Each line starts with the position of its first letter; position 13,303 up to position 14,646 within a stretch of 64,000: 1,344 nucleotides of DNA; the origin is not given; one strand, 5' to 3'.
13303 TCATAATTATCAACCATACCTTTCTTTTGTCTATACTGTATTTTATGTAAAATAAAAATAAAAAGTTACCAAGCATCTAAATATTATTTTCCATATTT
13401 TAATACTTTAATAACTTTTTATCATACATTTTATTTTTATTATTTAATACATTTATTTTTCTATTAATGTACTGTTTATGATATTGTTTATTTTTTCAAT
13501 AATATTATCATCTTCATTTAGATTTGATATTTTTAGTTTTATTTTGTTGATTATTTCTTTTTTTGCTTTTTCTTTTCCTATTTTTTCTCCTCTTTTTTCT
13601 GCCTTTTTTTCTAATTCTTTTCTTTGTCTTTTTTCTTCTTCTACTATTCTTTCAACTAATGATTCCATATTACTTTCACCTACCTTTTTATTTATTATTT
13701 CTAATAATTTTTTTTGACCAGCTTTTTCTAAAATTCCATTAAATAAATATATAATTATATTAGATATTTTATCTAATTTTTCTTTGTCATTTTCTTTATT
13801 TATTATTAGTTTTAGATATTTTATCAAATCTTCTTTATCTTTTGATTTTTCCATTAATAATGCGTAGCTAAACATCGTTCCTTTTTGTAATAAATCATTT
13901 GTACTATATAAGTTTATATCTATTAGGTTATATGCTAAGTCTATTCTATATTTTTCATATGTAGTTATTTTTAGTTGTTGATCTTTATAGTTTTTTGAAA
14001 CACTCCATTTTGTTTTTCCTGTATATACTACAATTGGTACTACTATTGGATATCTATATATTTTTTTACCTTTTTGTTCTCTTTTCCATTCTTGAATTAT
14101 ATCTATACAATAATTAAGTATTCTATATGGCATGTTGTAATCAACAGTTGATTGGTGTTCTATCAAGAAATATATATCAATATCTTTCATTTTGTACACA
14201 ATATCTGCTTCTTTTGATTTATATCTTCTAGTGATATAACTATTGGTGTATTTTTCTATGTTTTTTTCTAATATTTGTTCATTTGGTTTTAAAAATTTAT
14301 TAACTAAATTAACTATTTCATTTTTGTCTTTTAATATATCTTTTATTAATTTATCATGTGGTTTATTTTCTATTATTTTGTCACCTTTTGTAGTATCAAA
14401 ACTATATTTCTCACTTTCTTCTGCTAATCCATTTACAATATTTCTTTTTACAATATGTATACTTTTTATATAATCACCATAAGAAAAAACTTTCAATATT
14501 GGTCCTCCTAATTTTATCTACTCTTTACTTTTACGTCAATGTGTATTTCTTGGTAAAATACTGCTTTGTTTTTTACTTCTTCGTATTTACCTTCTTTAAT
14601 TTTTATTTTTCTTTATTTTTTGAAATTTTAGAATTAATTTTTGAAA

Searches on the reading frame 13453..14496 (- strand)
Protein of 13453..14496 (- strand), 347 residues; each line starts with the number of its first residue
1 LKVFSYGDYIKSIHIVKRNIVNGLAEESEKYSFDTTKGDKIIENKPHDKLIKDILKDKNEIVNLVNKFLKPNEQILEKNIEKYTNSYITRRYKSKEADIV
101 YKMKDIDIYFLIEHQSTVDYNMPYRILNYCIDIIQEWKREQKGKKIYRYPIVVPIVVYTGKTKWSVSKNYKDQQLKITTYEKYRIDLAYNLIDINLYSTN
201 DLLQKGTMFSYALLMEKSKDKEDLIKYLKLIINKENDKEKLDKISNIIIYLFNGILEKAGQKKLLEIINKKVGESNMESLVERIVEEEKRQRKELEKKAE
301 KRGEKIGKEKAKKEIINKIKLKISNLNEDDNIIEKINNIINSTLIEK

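Call 4: search_protein_families(library=pfam, proteins=[window:13453-14496:-], max_evalue=0.01)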
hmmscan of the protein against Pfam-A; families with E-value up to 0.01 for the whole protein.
window:13453-14496:- (347 aa): 2 families
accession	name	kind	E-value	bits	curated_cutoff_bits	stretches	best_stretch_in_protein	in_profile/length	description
PF04754.18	Transposase_31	-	6.1e-27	95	21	1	45-236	1-193/203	Putative transposase, YhgA-like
PF03263.19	Cucumo_2B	-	0.00088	20.3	27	1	275-335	9-69/95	Cucumovirus protein 2B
